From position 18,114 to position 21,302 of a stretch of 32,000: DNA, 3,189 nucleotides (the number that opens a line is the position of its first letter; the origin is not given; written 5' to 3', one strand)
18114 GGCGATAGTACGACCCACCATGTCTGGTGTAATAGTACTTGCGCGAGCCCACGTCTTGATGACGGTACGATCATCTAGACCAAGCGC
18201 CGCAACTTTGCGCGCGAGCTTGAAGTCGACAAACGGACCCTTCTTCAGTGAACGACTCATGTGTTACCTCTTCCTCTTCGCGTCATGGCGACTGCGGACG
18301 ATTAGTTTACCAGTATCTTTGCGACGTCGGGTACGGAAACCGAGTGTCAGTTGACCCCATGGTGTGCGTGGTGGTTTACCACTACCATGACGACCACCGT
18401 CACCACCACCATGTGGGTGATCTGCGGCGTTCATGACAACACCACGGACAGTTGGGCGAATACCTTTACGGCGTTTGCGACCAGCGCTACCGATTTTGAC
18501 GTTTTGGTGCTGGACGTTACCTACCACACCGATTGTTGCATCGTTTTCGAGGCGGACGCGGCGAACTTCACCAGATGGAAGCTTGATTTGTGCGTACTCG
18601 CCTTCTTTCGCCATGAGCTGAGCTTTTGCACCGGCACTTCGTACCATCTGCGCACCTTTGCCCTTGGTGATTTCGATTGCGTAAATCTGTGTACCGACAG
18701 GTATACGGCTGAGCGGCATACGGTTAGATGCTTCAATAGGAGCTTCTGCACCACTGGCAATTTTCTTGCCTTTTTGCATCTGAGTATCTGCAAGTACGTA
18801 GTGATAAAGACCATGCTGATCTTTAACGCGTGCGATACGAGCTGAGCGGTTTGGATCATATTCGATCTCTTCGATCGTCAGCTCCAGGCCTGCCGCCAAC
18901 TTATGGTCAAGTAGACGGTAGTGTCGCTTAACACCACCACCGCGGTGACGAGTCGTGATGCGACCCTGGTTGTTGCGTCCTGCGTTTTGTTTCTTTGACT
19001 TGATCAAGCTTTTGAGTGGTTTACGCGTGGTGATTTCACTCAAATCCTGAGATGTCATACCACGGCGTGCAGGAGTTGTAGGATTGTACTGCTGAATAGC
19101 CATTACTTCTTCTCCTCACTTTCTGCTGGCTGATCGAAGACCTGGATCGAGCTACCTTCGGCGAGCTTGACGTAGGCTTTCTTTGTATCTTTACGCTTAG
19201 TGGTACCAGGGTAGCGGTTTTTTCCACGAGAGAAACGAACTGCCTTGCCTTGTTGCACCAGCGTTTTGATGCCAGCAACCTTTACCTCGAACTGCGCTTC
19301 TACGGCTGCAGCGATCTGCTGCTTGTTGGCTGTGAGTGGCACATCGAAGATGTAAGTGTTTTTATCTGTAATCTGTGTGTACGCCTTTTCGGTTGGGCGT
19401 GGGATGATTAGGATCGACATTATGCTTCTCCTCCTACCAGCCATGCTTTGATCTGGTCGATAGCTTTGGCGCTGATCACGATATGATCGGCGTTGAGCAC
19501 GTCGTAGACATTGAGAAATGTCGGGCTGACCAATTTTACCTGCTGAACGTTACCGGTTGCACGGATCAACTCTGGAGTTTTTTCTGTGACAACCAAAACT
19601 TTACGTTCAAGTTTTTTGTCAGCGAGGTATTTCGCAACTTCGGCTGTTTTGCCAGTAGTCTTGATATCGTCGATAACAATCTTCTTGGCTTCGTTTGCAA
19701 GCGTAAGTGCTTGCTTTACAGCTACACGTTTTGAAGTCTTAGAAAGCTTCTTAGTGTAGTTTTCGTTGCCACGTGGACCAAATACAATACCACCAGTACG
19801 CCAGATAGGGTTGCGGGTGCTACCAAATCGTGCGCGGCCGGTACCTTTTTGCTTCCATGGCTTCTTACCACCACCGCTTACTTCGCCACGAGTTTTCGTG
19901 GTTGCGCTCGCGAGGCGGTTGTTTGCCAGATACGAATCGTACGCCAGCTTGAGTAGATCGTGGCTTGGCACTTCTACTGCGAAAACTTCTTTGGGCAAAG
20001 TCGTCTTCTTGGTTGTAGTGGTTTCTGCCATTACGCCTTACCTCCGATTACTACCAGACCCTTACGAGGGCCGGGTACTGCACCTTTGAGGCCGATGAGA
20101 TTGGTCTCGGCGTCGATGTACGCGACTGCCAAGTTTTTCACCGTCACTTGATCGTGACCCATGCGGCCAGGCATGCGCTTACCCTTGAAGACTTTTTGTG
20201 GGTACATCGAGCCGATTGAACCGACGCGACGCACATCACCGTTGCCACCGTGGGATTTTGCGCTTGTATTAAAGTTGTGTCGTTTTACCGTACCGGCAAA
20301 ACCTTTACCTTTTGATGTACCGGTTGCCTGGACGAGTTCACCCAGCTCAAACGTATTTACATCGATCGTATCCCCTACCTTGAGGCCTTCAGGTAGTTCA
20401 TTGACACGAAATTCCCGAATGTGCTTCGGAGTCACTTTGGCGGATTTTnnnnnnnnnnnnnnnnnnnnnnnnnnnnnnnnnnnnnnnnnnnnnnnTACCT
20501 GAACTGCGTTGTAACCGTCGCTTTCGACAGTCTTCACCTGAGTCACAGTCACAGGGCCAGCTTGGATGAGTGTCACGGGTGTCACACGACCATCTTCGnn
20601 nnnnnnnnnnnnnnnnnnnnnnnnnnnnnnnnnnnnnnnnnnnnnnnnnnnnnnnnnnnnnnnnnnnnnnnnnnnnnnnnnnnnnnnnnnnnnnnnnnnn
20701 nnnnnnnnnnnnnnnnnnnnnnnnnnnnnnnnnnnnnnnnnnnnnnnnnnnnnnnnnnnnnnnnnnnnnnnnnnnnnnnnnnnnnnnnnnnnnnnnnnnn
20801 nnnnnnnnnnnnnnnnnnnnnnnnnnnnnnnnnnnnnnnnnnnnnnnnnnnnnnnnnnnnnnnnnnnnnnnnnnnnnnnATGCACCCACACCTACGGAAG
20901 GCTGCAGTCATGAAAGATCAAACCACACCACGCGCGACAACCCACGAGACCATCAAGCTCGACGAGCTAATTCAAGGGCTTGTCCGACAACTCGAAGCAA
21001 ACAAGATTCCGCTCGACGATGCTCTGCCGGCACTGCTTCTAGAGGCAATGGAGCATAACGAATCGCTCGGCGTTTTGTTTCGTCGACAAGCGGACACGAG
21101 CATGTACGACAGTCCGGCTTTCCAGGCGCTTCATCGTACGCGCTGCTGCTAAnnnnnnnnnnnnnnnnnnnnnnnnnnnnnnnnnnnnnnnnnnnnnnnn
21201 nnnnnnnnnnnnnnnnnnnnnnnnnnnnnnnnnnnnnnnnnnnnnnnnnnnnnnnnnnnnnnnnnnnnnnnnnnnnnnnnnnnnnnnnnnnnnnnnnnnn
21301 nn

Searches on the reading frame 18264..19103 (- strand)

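Call 71: search_protein_families(library=pfam, max_evalue=0.001, proteins=[window:18264-19103:-])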
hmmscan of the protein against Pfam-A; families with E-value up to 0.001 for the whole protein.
window:18264-19103:- (279 aa): 2 families
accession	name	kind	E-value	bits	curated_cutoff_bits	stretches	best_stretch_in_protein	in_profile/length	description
PF03947.24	Ribosomal_L2_C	-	4.1e-48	163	33.7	1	126-250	3-126/126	Ribosomal Proteins L2, C-terminal domain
PF00181.30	Ribosomal_L2_N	-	1.4e-24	86.3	23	1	42-117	1-77/77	Ribosomal Proteins L2, RNA binding N-terminal domain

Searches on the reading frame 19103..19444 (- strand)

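Call 71: search_protein_families(library=pfam, max_evalue=0.001, proteins=[window:19103-19444:-])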
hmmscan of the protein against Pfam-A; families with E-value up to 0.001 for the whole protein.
window:19103-19444:- (113 aa): 1 family
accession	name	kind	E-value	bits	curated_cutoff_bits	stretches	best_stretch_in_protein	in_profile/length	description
PF00276.25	Ribosomal_L23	-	3.3e-23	82.3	30.8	1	11-101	2-85/86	Ribosomal protein L23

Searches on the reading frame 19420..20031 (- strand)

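Call 71: search_protein_families(library=pfam, max_evalue=0.001, proteins=[window:19420-20031:-])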
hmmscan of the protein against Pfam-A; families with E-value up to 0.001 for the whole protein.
window:19420-20031:- (203 aa): 1 family
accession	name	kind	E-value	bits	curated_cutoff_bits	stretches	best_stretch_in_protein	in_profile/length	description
PF00573.27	Ribosomal_L4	-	1.2e-53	182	25.8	1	11-196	2-189/190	Ribosomal protein L4/L1 family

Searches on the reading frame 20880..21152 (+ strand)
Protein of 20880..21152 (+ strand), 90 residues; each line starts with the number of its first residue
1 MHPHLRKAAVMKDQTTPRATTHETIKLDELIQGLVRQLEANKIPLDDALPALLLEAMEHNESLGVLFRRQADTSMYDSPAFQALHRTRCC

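Call 9: search_protein_families(library=pfam, max_evalue=0.01, proteins=[window:20880-21152:+])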
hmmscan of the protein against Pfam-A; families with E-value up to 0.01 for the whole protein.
window:20880-21152:+ (90 aa): 0 families

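Call 18: search_protein_families(library=ncbifam, max_evalue=1, proteins=[window:20880-21152:+])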
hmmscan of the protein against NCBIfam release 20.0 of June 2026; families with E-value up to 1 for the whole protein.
window:20880-21152:+ (90 aa): 2 families
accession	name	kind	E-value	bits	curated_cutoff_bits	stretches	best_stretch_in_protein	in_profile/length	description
TIGR01280.1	xseB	equivalog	0.043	13.9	35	1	32-50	10-28/57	exodeoxyribonuclease VII small subunit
NF002137.0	PRK00977.1-1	equivalog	0.06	13.3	94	1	26-49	14-36/80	exodeoxyribonuclease VII small subunit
